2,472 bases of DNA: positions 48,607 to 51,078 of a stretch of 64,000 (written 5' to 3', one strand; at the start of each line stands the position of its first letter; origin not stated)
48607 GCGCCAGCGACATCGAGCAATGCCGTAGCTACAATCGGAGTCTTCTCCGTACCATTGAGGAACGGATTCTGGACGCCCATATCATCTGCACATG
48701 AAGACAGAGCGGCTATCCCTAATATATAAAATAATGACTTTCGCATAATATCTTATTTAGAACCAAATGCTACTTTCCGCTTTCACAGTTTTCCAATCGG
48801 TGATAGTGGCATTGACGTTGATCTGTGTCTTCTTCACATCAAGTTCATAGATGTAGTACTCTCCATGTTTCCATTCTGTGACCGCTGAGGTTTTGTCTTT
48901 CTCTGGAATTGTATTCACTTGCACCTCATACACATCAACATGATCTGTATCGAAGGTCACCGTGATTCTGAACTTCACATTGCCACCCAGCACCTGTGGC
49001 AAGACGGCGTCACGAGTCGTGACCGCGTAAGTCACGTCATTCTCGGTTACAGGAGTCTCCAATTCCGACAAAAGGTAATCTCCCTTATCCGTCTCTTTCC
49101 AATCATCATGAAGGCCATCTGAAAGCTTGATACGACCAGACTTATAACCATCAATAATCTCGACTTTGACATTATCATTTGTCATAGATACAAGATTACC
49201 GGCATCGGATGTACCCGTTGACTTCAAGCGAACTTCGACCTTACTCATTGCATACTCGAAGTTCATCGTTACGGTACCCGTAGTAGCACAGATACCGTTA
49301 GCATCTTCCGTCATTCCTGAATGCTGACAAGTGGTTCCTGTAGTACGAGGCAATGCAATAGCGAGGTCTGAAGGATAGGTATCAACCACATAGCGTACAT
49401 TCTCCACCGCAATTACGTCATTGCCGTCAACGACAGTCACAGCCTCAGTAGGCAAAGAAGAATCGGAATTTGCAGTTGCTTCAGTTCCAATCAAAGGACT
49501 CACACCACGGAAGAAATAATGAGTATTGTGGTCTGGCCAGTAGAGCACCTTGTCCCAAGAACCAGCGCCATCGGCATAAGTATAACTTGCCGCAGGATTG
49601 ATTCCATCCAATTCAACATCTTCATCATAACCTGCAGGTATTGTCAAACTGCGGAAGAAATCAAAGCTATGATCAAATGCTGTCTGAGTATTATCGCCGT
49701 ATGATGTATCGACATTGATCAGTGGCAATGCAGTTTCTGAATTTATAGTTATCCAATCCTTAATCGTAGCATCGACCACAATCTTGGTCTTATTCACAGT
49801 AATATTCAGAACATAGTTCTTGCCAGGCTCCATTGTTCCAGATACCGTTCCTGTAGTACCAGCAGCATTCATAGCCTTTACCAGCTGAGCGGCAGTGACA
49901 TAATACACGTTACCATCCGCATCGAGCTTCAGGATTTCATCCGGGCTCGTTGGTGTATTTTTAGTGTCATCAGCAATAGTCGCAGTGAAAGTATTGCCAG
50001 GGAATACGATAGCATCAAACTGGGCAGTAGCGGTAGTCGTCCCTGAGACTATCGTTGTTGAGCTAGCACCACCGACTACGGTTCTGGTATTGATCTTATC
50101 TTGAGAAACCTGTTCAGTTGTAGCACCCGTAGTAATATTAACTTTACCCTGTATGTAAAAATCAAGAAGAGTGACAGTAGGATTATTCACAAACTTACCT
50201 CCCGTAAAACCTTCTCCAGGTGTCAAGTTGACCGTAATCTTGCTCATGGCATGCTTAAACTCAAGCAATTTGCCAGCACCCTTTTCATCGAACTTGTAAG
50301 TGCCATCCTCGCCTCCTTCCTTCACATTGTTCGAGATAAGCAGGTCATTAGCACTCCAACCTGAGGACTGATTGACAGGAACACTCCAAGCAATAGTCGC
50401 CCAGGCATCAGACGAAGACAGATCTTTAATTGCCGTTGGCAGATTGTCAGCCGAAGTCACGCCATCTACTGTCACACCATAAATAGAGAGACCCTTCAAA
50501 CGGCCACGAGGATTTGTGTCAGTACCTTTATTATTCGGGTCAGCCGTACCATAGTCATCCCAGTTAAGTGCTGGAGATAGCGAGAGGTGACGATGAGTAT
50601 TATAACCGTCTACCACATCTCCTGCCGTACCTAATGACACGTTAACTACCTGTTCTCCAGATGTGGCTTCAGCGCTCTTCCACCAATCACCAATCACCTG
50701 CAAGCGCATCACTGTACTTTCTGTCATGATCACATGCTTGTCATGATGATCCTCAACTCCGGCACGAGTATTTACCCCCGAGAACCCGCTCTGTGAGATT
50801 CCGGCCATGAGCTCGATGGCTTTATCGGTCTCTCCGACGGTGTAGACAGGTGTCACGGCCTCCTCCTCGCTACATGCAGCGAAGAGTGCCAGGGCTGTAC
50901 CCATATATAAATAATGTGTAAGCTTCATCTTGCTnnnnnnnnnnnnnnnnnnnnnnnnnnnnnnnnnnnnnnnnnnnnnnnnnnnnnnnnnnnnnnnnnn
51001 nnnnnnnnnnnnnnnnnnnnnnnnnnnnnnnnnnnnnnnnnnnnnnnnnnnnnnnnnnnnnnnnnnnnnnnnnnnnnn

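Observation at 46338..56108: Four consecutive paralogs each contain two complete pilin-like modules in one polypeptide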

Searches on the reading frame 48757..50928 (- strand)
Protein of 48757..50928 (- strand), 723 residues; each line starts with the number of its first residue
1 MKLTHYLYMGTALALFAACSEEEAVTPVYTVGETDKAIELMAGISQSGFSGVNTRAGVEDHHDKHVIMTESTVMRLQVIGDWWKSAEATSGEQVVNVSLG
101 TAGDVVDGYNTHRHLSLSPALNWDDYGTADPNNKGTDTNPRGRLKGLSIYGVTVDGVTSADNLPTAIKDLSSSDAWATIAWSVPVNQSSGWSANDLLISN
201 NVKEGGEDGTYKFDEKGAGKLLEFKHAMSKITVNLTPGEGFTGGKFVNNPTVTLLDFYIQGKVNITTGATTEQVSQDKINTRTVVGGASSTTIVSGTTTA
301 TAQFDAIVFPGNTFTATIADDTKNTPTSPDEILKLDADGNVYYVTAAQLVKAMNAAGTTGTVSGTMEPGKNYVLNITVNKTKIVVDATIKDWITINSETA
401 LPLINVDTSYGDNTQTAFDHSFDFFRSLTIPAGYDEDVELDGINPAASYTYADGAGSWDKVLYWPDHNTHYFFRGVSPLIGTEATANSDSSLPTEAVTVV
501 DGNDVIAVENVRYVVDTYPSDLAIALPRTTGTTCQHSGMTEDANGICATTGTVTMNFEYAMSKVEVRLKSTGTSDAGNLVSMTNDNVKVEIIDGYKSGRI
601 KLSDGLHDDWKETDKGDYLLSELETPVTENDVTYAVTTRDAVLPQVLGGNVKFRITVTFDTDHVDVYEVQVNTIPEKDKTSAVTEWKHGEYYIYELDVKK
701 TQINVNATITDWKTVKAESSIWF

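Call 3: search_protein_families(library=pfam, proteins=[window:48757-50928:-], max_evalue=1)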
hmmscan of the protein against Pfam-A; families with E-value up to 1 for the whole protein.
window:48757-50928:- (723 aa): 2 families
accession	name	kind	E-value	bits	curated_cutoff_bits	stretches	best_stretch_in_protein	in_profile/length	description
PF13149.12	Mfa_like_1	-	2.4e-29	103.6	27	2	178-392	78-246/246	Fimbrillin-like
PF16656.11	Pur_ac_phosph_N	-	0.49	11.4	30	1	392-460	19-87/93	Purple acid Phosphatase, N-terminal domain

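Call 6: find_homologous_proteins(query=window:48757-50928:-, max_evalue=0.00001)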
Query window:48757-50928:- (723 aa): 552 proteins with E <= 0.00001 among 8000 candidates; the best 120 are listed.
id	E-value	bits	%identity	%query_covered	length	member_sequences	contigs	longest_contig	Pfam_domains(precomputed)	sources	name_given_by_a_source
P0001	0.0e+0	1619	100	100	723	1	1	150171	PF13149.13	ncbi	-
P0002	0.0e+0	1275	80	100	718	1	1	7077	PF13149.13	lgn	-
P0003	0.0e+0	1269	80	100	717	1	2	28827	PF13149.13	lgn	-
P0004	1.1e-195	670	50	100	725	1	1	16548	PF13149.13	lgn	-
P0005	3.4e-183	629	48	100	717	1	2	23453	PF13149.13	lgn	-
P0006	2.8e-182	626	50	99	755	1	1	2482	PF13149.13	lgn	-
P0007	1.1e-180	620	49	98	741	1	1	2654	PF13149.13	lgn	-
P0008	1.1e-180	620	49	98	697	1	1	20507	PF13149.13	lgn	-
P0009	1.2e-178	614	48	100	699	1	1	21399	PF13149.13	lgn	-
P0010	2.6e-178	613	49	100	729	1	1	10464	PF13149.13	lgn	-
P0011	3.2e-178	612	48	100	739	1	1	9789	PF13149.13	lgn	-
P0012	2.6e-176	606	46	100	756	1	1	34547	PF13149.13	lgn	-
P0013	7.6e-176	604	49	99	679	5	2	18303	PF13149.13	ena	-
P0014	2.0e-175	603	47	100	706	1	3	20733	PF13149.13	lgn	-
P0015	2.9e-175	603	49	98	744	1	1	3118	PF13149.13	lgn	-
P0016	2.4e-174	599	48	98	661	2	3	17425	PF13149.13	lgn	-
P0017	3.9e-174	599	47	100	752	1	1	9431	PF13149.13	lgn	-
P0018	6.3e-174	598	48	100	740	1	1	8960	PF13149.13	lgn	-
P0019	8.0e-174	598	47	98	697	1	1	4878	PF13149.13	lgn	-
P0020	8.0e-174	598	48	100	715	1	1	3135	PF13149.13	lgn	-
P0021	1.3e-173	597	48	100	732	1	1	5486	PF13149.13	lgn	-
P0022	2.4e-173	596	47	99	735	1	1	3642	PF13149.13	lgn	-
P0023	2.8e-173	596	48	98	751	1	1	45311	PF13149.13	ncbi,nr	ncbi:MAG: fimbrillin family protein [Bacteroidales bacterium]|nr:fimbrillin family protein [Bacteroi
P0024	9.5e-173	594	48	99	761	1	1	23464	PF13149.13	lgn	-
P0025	3.6e-172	592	47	99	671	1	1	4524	PF13149.13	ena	-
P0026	7.2e-172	591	46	100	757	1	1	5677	PF13149.13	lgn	-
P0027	8.0e-172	591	47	98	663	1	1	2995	PF13149.13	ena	-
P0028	8.7e-172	591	47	99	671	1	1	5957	PF13149.13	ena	-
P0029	1.0e-171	591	47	99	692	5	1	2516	PF13149.13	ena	-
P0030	3.2e-171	589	47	98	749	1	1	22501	PF13149.13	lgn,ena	-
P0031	5.9e-171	588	47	99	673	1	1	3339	PF13149.13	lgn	-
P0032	8.1e-171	588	47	99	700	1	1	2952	PF13149.13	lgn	-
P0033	5.2e-170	585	47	98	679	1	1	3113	PF13149.13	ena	-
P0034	1.8e-169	583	47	99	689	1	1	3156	PF13149.13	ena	-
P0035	4.2e-169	582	46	100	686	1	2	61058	PF13149.13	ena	-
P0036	1.4e-168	580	48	98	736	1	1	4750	PF13149.13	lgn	-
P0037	2.1e-168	580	46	99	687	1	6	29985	PF13149.13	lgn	-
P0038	2.9e-168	579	47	98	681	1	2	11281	PF13149.13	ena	-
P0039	4.4e-168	579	49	93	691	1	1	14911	PF13149.13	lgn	-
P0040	4.5e-168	579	50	98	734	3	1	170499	PF13149.13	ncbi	-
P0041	4.8e-168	579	46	99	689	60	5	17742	PF13149.13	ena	-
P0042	4.8e-168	579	46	100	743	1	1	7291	PF13149.13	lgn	-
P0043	5.6e-168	578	50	93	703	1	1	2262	PF13149.13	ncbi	-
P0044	7.0e-168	578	47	98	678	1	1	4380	PF13149.13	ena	-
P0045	7.1e-168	578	47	98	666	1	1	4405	PF13149.13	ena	-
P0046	8.1e-168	578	46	99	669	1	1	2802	PF13149.13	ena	-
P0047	1.8e-167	577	46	99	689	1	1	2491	PF13149.13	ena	-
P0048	2.9e-167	576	46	99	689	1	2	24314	PF13149.13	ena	-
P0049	3.0e-167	576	47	99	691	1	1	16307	PF13149.13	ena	-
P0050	3.8e-167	576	47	100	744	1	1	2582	PF13149.13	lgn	-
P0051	3.9e-167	576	46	100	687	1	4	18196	PF13149.13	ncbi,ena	-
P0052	9.1e-167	574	47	100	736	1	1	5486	PF13149.13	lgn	-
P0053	1.5e-166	574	46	99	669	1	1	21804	PF13149.13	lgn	-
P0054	3.8e-166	572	47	98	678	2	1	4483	PF13149.13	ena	-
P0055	4.1e-166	572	47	98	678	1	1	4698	PF13149.13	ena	-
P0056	4.7e-166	572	48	98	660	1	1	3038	PF13149.13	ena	-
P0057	9.8e-166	571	47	98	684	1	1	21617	PF13149.13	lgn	-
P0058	6.7e-165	568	47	98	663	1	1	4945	PF13149.13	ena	-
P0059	9.5e-165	568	46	99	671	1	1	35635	PF13149.13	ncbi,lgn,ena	-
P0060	1.8e-164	567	47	98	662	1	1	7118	PF13149.13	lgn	-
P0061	2.0e-164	567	46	100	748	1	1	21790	PF13149.13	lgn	-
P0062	2.2e-164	567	47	98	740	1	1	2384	PF13149.13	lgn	-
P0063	2.6e-164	566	46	98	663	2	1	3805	PF13149.13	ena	-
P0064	4.4e-164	566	45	99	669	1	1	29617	PF13149.13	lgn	-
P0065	1.2e-163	564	48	93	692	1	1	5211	PF13149.13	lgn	-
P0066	1.7e-163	564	46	100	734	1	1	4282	PF13149.13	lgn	-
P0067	2.3e-163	563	48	96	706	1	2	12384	PF13149.13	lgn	-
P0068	3.5e-163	563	46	99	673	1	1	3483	PF13149.13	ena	-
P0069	1.2e-162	561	46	98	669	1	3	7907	PF13149.13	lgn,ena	-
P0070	2.5e-162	560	46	98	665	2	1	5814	PF13149.13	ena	-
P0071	2.5e-162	560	46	100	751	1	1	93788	PF13149.13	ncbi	-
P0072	2.9e-162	560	48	100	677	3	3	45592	PF13149.13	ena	-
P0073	5.9e-161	555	46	99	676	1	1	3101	PF13149.13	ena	-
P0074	1.9e-160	554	47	100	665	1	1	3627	PF13149.13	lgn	-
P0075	2.0e-160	553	46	100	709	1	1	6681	PF13149.13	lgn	-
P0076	9.1e-160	551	46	100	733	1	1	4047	PF13149.13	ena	-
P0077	2.9e-159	550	46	99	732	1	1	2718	PF13149.13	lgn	-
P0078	7.9e-159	548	46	98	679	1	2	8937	PF13149.13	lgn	-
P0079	3.7e-158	546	45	98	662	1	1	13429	PF13149.13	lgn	-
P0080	4.6e-155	536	45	100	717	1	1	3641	PF13149.13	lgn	-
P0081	8.2e-153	528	44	98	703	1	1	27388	PF13149.13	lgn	-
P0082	1.6e-149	517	48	84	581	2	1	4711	PF13149.13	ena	-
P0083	1.8e-149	517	42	100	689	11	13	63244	PF13149.13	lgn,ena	-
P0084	2.8e-147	510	45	100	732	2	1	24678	PF13149.13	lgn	-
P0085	5.7e-147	509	42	100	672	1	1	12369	PF13149.13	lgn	-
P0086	1.4e-145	504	43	98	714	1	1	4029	PF13149.13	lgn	-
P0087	2.9e-145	503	44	100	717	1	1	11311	PF13149.13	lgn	-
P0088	3.7e-145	503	44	100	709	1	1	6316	PF13149.13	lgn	-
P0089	1.3e-143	498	42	100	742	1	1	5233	PF13149.13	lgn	-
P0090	1.4e-143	498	44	98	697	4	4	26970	PF13149.13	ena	-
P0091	3.6e-143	496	43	99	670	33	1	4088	PF13149.13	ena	-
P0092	6.6e-143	496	43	100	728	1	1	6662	PF13149.13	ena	-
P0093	2.3e-142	494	43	98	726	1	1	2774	PF13149.13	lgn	-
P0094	3.0e-142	493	43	99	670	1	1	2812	PF13149.13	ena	-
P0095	3.4e-142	493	43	100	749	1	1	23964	PF13149.13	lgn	-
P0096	3.5e-142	493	44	99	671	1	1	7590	PF13149.13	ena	-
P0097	1.3e-141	491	43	99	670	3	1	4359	PF13149.13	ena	-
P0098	1.3e-141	491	44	99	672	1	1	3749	PF13149.13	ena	-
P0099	1.7e-141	491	44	99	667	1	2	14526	PF13149.13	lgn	-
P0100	2.4e-141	490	42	98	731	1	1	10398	PF13149.13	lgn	-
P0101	3.8e-141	490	43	99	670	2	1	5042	PF13149.13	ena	-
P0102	8.0e-141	489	43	99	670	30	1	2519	PF13149.13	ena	-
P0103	8.7e-141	489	43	99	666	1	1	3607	PF13149.13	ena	-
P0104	1.1e-140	488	42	100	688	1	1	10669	PF13149.13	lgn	-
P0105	1.4e-140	488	43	99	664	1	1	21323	PF13149.13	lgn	-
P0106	2.3e-140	487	43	99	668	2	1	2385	PF13149.13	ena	-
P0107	6.5e-140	486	44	99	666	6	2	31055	PF13149.13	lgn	-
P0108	3.3e-139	483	42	100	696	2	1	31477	PF13149.13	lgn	-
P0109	7.1e-139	482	41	100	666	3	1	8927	PF13149.13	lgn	-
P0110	1.4e-138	481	41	100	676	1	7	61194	PF13149.13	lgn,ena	-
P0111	1.5e-138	481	41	100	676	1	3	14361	PF13149.13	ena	-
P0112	2.1e-138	481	43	99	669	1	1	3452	PF13149.13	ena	-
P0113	2.3e-138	481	43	99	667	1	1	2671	PF13149.13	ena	-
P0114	1.8e-137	478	43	100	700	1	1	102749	PF13149.13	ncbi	-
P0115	1.5e-136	475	42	100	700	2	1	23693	PF13149.13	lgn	-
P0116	1.4e-135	471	43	99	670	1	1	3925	PF13149.13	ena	-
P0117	6.5e-135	469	41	100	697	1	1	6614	PF13149.13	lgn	-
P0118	6.6e-135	469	42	99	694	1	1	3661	PF13149.13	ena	-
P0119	6.6e-134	466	43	98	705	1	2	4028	PF13149.13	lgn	-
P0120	7.5e-134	466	43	100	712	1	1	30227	PF13149.13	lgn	-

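Call 8: find_encoding_contigs(protein=P0001, flank=10000, max_places=3)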
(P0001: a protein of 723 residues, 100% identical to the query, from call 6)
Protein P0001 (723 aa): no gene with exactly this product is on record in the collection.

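Call 9: search_solved_structures(query=window:48757-50928:-, max_evalue=1)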
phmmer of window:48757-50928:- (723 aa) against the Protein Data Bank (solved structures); distinct sequences matched with E-value up to 1: 1.
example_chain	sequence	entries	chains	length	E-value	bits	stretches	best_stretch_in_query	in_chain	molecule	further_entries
6ibu_A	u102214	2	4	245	0.025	15.9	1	434-462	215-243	Probable glycosidase crf1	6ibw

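Call 15: find_related_loci(query=A1, collection=genome_contigs, flank=10000)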
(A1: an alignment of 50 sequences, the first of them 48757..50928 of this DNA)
Query A1 (723 aa) in genome_contigs; peptide patterns used: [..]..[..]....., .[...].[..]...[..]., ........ (x = any residue, [..] = any of these).
66 stretches matched a pattern; 54 encode a relative of the query (tblastn E <= 1e-3); 53 distinct loci.
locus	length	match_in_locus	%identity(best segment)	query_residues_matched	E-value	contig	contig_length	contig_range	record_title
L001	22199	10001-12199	48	18-723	0e+0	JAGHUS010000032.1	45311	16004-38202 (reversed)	MAG: Bacteroidales bacterium isolate E4_MB2_73 c_000000190546, whole genome shotgun sequence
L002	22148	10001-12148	50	18-723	2e-180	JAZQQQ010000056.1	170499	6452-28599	MAG: Bacteroidaceae bacterium isolate T1900045236_TH20190006.MAGScoT_cleanbin_000005 SGB_5467_k141_698845, whole genome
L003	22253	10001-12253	46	1-723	1e-178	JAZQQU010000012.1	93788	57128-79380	MAG: Bacteroidales bacterium isolate T1900045235_TH20190005.MAGScoT_cleanbin_000023 SGB_5435_k141_2536058, whole genome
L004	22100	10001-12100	43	1-723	1e-146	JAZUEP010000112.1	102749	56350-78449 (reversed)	MAG: Bacteroidales bacterium isolate T1900045298_TH20190068.MAGScoT_cleanbin_000007 SGB_6119_k141_358592, whole genome s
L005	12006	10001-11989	43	7-723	3e-144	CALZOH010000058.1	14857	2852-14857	MAG: uncultured Prevotellaceae bacterium isolate SRR5240748_bin.30_metaWRAP_v1.3_MAG genome assembly, contig: ERZ9450819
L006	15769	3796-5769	40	2-723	4e-144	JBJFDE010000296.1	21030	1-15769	MAG: Candidatus Cryptobacteroides sp. isolate MAHA01_bin.008 NODE_417_length_21030_cov_11.045530, whole genome shotgun s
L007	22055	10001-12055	43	1-723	3e-140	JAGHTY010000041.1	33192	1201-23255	MAG: Candidatus Minthousia equi isolate E4_55 c_000000872376, whole genome shotgun sequence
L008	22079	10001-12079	38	1-723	3e-123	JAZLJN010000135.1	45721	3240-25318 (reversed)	MAG: Bacteroidales bacterium isolate T1900044965_TA20190027.MAGScoT_cleanbin_000024 SGB_3976_k141_470477, whole genome s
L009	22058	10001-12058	40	15-723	3e-122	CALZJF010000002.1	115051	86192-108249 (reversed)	MAG: uncultured Bacteroidales bacterium isolate SRR3178347_bin.43_metaWRAP_v1.3_MAG genome assembly, contig: ERZ8974935.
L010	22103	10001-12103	39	1-723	6e-121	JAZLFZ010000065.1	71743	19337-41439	MAG: Bacteroidaceae bacterium isolate T1900045001_TA20190063.MAGScoT_cleanbin_000021 SGB_4297_k141_1029644, whole genome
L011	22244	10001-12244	37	1-723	2e-120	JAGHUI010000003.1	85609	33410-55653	MAG: Candidatus Minthosoma equi isolate E4_MB2_18 c_000000369149, whole genome shotgun sequence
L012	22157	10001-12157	36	1-723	1e-120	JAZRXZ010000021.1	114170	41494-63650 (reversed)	MAG: Bacteroidales bacterium isolate T1900044950_TA20190003.MAGScoT_cleanbin_000070 SGB_3601_k141_519909, whole genome s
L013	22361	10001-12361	36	1-723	4e-120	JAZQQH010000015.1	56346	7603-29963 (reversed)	MAG: Bacteroidales bacterium isolate T1900045236_TH20190006.MAGScoT_cleanbin_000041 SGB_5476_k141_2069936, whole genome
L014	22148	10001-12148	38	1-723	3e-120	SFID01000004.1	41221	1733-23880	MAG: Bacteroidales bacterium isolate W1P18.013 Contig249, whole genome shotgun sequence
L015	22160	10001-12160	37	1-723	6e-111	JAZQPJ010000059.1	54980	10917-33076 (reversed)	MAG: Bacteroidales bacterium isolate T1900045239_TH20190009.MAGScoT_cleanbin_000033 SGB_5509_k141_1910878, whole genome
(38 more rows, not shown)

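Call 27: predict_structure(alignment_id=A1)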
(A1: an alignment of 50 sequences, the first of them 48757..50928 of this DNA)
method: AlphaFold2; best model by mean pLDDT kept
length: 723 residues; sequences in the alignment: 50
mean_pLDDT: 78.4   pTM: 0.52
mean pLDDT of the five models: 78.4, 77.7, 77.3, 71.7, 71.6
residues with pLDDT >= 90: 253; 70-90: 293; 50-70: 90; < 50: 87
segments of 3 or more residues with pLDDT < 50: 1-3, 15-32, 50-60, 289-299, 395-416, 485-490, 711-723
pLDDT, mean of each block of 10 residues (from residue 1): 49 47 38 70 73 31 75 95 87 93 81 90 89 87 92 93 90 84 94 93 89 87 93 89 79 96 91 88 71 42 93 95 93 92 95 89 93 91 88 47 34 48 86 75 79 72 65 84 51 67 89 82 76 66 71 71 89 81 89 93 87 92 76 84 91 90 85 78 83 85 55 35 38
secondary structure, 60 per line:
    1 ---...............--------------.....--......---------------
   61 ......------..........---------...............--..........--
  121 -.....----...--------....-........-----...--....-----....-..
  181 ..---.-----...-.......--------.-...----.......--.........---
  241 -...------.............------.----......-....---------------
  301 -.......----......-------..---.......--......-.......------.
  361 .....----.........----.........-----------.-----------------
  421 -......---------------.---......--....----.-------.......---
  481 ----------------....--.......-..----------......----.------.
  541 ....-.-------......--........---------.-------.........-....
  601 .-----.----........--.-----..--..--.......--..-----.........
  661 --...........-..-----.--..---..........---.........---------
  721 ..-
elements in order (helices of 4 or more, strands of 3 or more residues): H4-18 H33-36 E40-45 H61-64 E73-82 E92-106 E109-118 H123-126 H142-145 E147-154 H165-168 H174-177 E179-182 E196-202 E220-226 E229-237 E251-263 E275-280 E282-285 E302-308 E313-318 E331-337 E340-345 H347-353 E360-365 E370-378 E383-391 E422-427 E447-452 E455-458 E471-477 E497-500 E503-509 E523-528 H541-544 E554-559 E562-569 E587-595 E597-601 E615-619 E636-642 E652-660 E663-670 E690-699 E703-711
